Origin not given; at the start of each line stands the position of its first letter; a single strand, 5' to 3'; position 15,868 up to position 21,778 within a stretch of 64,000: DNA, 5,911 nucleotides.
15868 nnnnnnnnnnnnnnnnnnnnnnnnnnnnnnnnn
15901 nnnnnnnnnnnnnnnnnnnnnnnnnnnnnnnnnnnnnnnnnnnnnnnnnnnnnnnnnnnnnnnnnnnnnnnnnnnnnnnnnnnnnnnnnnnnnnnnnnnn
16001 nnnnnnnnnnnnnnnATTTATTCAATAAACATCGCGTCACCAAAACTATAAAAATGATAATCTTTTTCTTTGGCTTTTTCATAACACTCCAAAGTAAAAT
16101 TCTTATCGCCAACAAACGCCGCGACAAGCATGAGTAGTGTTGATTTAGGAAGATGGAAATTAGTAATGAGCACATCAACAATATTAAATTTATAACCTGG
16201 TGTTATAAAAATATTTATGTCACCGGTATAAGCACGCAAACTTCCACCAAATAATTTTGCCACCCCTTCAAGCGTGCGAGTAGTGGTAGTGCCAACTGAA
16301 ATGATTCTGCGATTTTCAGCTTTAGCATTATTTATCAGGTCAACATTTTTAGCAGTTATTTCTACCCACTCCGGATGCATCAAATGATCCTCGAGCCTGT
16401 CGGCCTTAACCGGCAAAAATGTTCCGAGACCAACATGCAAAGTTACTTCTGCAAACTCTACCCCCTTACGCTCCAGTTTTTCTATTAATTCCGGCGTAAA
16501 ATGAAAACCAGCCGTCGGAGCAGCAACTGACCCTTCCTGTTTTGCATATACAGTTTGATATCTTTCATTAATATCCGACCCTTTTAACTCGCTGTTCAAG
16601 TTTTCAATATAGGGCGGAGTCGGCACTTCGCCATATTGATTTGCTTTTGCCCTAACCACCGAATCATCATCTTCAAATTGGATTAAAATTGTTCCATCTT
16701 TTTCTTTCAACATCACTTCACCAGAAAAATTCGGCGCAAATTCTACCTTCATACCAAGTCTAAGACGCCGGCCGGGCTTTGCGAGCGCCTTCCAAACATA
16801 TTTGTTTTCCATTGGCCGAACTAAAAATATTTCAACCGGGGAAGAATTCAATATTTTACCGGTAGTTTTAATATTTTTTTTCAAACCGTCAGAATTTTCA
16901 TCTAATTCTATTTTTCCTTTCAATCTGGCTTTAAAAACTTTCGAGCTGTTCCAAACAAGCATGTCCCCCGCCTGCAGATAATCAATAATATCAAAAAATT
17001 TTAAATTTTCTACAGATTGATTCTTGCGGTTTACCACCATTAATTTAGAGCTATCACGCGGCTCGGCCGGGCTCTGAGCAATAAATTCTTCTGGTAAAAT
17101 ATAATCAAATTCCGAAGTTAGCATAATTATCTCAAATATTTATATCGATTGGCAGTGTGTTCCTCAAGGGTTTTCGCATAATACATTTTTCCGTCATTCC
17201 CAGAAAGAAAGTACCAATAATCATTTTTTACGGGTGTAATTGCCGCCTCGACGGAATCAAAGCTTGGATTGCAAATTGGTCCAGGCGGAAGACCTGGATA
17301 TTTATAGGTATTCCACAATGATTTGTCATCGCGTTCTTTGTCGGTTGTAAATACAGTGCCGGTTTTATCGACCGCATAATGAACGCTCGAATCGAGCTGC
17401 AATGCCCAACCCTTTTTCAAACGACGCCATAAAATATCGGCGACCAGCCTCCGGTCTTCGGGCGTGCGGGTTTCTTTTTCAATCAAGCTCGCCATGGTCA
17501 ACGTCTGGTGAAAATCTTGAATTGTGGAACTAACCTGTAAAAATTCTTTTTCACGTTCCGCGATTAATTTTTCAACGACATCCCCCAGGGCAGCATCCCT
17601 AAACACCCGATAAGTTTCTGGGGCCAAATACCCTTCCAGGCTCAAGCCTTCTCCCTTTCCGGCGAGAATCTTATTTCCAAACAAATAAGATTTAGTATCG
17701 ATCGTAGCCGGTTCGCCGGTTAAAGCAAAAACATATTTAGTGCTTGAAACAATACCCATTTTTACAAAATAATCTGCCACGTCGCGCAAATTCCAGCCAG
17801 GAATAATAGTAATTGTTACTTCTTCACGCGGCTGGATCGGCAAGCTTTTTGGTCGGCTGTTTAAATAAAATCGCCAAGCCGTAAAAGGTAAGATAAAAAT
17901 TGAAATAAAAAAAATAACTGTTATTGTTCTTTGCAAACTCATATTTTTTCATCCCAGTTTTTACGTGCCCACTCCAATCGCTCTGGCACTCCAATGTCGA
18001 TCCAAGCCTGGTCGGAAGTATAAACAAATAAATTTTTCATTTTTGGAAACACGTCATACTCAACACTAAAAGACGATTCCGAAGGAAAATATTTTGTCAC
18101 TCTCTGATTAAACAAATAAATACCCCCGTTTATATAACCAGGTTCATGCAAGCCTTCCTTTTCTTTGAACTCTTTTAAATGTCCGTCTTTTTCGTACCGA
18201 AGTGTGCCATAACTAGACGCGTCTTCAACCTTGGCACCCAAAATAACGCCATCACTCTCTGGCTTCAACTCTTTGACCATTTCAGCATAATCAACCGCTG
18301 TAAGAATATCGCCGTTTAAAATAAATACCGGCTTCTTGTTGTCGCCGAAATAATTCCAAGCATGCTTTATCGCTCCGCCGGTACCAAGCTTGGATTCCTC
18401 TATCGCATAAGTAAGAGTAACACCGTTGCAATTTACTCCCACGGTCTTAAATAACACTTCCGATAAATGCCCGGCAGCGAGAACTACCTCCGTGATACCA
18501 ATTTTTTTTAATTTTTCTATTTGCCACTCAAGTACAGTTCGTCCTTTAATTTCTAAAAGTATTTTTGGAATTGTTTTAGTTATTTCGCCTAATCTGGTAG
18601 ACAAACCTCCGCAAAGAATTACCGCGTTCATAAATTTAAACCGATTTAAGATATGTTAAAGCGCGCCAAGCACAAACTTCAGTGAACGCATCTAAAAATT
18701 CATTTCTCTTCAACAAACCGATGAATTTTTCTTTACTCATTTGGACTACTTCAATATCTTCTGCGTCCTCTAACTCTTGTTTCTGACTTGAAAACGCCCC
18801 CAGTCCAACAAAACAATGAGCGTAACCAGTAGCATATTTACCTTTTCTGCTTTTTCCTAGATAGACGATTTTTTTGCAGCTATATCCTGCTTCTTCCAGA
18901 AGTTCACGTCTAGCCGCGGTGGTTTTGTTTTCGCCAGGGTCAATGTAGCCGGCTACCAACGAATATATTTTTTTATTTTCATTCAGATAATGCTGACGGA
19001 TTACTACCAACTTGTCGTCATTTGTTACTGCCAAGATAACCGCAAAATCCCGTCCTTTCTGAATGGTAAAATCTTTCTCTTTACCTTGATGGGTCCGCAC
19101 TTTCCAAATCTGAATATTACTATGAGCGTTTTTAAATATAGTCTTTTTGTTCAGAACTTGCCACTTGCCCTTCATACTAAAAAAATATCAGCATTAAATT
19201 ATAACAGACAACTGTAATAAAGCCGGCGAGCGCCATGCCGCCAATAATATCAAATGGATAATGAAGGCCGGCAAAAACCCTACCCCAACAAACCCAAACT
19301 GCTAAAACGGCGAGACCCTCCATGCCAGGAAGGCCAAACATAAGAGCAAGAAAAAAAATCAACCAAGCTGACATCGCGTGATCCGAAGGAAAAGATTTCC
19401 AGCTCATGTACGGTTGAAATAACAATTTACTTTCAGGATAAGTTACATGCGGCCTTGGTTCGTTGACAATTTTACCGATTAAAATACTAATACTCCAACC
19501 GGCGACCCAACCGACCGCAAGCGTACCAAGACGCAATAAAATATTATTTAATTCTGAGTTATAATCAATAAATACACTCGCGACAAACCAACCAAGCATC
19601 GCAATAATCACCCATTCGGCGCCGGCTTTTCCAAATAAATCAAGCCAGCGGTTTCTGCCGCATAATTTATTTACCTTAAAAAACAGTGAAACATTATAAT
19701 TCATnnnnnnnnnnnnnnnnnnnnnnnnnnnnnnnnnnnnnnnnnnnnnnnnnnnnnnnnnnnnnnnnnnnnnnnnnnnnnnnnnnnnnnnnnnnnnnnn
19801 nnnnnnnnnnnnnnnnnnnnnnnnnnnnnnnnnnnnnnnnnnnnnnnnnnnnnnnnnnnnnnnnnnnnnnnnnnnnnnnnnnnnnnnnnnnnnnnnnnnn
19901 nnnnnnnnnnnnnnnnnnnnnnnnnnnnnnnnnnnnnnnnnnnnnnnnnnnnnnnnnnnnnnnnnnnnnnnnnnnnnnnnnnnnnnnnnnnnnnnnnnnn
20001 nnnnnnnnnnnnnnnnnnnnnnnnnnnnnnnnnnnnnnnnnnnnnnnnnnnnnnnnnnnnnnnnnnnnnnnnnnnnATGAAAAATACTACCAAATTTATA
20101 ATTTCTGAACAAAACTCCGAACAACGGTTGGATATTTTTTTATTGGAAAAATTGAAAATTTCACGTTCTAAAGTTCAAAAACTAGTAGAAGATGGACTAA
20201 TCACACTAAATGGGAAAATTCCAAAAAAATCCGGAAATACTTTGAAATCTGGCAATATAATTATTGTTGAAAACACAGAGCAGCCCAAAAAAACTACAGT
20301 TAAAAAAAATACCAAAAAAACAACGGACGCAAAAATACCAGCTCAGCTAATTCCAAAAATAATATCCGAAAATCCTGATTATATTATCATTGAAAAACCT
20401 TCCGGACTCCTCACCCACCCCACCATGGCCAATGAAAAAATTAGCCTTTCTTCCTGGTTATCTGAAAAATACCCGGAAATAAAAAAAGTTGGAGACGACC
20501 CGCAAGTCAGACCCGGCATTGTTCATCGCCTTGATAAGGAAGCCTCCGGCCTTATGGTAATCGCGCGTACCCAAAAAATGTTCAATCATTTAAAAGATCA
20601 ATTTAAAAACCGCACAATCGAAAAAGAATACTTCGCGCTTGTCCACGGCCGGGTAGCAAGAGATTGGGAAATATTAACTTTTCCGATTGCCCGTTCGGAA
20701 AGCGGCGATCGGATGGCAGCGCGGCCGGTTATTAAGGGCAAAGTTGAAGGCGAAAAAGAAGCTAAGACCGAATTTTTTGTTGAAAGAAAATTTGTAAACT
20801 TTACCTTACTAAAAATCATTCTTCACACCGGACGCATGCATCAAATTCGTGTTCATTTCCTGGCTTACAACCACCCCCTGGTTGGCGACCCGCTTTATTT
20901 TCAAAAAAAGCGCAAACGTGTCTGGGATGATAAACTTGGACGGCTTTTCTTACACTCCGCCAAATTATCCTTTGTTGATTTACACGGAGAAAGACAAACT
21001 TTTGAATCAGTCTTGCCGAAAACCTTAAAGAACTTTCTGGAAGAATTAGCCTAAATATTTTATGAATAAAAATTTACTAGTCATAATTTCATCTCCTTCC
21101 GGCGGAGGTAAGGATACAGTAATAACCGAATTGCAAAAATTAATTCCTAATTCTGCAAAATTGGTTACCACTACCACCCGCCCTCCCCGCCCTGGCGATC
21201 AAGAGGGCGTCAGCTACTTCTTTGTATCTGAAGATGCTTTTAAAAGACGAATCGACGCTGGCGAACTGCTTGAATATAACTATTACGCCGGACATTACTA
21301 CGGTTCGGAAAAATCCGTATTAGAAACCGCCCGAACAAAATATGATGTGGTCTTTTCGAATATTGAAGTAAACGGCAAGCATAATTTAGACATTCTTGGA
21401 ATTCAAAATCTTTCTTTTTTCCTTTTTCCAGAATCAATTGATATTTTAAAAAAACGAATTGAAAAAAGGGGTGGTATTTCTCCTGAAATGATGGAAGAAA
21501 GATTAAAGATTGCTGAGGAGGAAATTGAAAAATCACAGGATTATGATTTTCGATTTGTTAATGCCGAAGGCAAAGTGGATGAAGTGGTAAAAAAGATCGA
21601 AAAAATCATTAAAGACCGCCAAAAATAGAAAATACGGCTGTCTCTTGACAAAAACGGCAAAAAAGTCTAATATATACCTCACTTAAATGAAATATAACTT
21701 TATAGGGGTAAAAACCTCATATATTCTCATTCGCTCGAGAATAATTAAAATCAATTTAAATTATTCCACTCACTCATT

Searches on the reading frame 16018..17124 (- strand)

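Call 97: search_protein_families(library=pfam, proteins=[window:16018-17124:-], max_evalue=0.0001)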
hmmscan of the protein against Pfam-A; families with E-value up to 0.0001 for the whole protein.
window:16018-17124:- (368 aa): 1 family
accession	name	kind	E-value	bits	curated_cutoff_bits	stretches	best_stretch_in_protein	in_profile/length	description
PF02547.20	Queuosine_synth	-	2.5e-120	401.9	25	1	3-367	1-322/322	Queuosine biosynthesis protein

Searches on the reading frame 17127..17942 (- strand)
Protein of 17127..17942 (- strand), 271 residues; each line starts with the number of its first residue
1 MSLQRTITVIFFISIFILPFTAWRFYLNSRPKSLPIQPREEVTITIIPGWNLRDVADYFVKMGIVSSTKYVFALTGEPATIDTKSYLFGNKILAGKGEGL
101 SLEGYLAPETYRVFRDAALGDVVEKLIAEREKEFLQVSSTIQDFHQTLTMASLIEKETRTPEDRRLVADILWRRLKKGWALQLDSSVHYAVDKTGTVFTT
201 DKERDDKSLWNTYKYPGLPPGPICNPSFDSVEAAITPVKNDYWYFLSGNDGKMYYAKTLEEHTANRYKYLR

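Call 97: search_protein_families(library=pfam, proteins=[window:17127-17942:-], max_evalue=0.0001)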
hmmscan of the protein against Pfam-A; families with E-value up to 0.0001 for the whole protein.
window:17127-17942:- (271 aa): 1 family
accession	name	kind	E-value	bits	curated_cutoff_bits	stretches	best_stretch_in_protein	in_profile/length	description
PF02618.21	YceG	-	5.3e-55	187.3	32.4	1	39-266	66-273/275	YceG-like family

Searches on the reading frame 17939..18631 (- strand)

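Call 97: search_protein_families(library=pfam, proteins=[window:17939-18631:-], max_evalue=0.0001)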
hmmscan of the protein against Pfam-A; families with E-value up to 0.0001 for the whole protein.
window:17939-18631:- (230 aa): 2 families
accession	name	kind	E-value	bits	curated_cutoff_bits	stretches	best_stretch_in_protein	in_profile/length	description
PF00483.29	NTP_transferase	-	6.1e-33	114.8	21.2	1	3-222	2-238/245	Nucleotidyl transferase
PF12804.13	NTP_transf_3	-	8.1e-14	52.5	27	1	3-137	1-126/160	MobA-like NTP transferase domain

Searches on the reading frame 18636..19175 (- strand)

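Call 97: search_protein_families(library=pfam, proteins=[window:18636-19175:-], max_evalue=0.0001)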
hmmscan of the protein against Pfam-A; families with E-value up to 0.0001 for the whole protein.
window:18636-19175:- (179 aa): 1 family
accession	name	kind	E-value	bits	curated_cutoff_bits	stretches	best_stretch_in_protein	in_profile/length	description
PF00293.34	NUDIX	-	3e-13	50.4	21.1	1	45-151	5-118/134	NUDIX domain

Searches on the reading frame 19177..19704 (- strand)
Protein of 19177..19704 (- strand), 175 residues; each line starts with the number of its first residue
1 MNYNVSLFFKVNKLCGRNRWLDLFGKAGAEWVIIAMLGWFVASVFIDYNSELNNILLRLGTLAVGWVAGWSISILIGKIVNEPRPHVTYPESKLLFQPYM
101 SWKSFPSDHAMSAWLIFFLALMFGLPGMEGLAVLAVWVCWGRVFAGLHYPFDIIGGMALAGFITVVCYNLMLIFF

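Call 97: search_protein_families(library=pfam, proteins=[window:19177-19704:-], max_evalue=0.0001)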
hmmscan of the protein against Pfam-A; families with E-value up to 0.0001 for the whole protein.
window:19177-19704:- (175 aa): 2 families
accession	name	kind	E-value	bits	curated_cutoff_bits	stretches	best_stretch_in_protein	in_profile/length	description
PF01569.27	PAP2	-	7e-18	65.1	27.2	1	68-171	11-125/130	PAP2 superfamily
PF14378.12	PAP2_3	-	1.6e-06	28.5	27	1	100-164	125-188/190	PAP2 superfamily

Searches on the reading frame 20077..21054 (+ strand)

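Call 97: search_protein_families(library=pfam, proteins=[window:20077-21054:+], max_evalue=0.0001)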
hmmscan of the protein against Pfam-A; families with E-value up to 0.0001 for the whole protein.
window:20077-21054:+ (325 aa): 2 families
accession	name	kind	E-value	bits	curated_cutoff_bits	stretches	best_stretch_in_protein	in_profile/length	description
PF00849.27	PseudoU_synth_2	-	4.2e-31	108.7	26.8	1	101-262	1-151/152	RNA pseudouridylate synthase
PF01479.30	S4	-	3e-09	36.9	22.8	1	16-62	1-48/48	S4 domain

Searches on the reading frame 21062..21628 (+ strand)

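Call 97: search_protein_families(library=pfam, proteins=[window:21062-21628:+], max_evalue=0.0001)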
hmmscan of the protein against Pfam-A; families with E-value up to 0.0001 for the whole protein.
window:21062-21628:+ (188 aa): 1 family
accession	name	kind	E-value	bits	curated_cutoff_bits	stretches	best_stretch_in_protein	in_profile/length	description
PF00625.27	Guanylate_kin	-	4e-31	108.5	25.2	1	6-185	4-181/182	Guanylate kinase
